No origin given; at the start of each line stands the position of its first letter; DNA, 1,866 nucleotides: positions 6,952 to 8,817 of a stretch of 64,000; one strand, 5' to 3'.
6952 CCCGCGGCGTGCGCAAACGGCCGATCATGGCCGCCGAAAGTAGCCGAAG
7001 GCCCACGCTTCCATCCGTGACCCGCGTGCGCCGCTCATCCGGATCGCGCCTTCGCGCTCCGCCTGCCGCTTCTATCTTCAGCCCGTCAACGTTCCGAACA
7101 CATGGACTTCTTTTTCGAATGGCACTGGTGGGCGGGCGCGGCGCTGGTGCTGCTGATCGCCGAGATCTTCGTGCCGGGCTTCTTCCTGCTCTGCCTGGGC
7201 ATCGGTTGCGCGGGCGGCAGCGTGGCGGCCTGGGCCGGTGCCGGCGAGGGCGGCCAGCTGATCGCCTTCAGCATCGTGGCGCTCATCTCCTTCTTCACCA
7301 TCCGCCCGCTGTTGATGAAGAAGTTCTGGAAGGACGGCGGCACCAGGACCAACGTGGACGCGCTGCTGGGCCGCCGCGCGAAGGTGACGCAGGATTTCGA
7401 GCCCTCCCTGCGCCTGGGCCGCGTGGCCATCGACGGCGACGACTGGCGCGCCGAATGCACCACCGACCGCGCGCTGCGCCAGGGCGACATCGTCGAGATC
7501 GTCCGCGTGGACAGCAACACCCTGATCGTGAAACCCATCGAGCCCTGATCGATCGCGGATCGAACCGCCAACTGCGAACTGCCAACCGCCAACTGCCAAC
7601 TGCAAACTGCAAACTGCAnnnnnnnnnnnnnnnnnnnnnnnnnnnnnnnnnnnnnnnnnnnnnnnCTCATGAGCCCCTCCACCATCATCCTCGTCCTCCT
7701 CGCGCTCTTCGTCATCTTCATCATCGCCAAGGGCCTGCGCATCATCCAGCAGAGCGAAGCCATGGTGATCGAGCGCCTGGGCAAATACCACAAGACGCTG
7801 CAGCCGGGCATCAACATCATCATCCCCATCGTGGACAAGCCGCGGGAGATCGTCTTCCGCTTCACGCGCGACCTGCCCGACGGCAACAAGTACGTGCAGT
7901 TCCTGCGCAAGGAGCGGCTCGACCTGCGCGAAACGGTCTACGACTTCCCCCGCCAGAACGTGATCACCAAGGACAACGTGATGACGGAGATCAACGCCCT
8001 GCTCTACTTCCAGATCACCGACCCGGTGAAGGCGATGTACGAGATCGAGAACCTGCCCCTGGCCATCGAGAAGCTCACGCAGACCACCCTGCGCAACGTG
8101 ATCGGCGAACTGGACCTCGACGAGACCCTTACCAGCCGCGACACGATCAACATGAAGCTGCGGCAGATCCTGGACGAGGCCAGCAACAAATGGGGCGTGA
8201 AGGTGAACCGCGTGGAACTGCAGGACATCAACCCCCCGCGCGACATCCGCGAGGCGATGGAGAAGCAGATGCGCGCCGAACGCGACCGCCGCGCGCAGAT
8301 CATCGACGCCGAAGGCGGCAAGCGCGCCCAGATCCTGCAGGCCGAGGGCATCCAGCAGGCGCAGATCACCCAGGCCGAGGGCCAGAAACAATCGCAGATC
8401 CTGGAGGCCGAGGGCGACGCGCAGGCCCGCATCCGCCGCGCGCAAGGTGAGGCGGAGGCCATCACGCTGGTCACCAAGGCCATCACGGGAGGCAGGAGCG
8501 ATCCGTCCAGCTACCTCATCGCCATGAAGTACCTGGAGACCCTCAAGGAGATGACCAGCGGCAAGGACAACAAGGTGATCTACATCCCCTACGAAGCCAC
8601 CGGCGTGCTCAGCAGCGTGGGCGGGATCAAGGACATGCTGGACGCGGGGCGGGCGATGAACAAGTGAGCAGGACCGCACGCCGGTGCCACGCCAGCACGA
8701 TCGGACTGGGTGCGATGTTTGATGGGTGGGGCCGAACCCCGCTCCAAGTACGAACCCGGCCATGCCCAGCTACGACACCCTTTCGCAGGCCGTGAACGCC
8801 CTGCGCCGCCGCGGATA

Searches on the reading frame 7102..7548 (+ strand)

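Call 3: search_protein_families(library=pfam, proteins=[window:7102-7548:+], max_evalue=0.1)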
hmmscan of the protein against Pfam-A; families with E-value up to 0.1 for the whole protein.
window:7102-7548:+ (148 aa): 2 families
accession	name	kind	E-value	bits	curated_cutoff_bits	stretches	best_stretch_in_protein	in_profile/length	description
PF01957.25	NfeD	-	1.2e-15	57.9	29.1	1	85-145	1-57/57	NfeD-like C-terminal, partner-binding domain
PF04014.23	MazE_antitoxin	-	0.013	15.9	24.7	1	125-147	22-44/48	Antidote-toxin recognition MazE, bacterial antitoxin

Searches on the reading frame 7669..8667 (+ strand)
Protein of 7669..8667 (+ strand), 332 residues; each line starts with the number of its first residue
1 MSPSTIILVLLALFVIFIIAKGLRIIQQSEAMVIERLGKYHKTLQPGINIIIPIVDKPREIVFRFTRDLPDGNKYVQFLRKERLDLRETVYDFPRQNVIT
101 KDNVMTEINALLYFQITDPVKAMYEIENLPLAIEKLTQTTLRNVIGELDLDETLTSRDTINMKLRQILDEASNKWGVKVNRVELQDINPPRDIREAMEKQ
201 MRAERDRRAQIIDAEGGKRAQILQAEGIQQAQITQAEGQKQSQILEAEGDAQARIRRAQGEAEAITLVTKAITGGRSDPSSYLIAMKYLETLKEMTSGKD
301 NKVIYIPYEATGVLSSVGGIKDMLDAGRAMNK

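Call 3: search_protein_families(library=pfam, proteins=[window:7669-8667:+], max_evalue=0.1)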
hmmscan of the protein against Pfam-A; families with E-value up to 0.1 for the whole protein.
window:7669-8667:+ (332 aa): 2 families
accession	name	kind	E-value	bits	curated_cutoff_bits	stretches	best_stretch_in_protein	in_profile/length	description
PF01145.31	Band_7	-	1.5e-41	142.8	23.6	1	25-216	2-174/176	SPFH domain / Band 7 family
PF13421.11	Band_7_1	-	0.0088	16.1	24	1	131-202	135-208/211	SPFH domain-Band 7 family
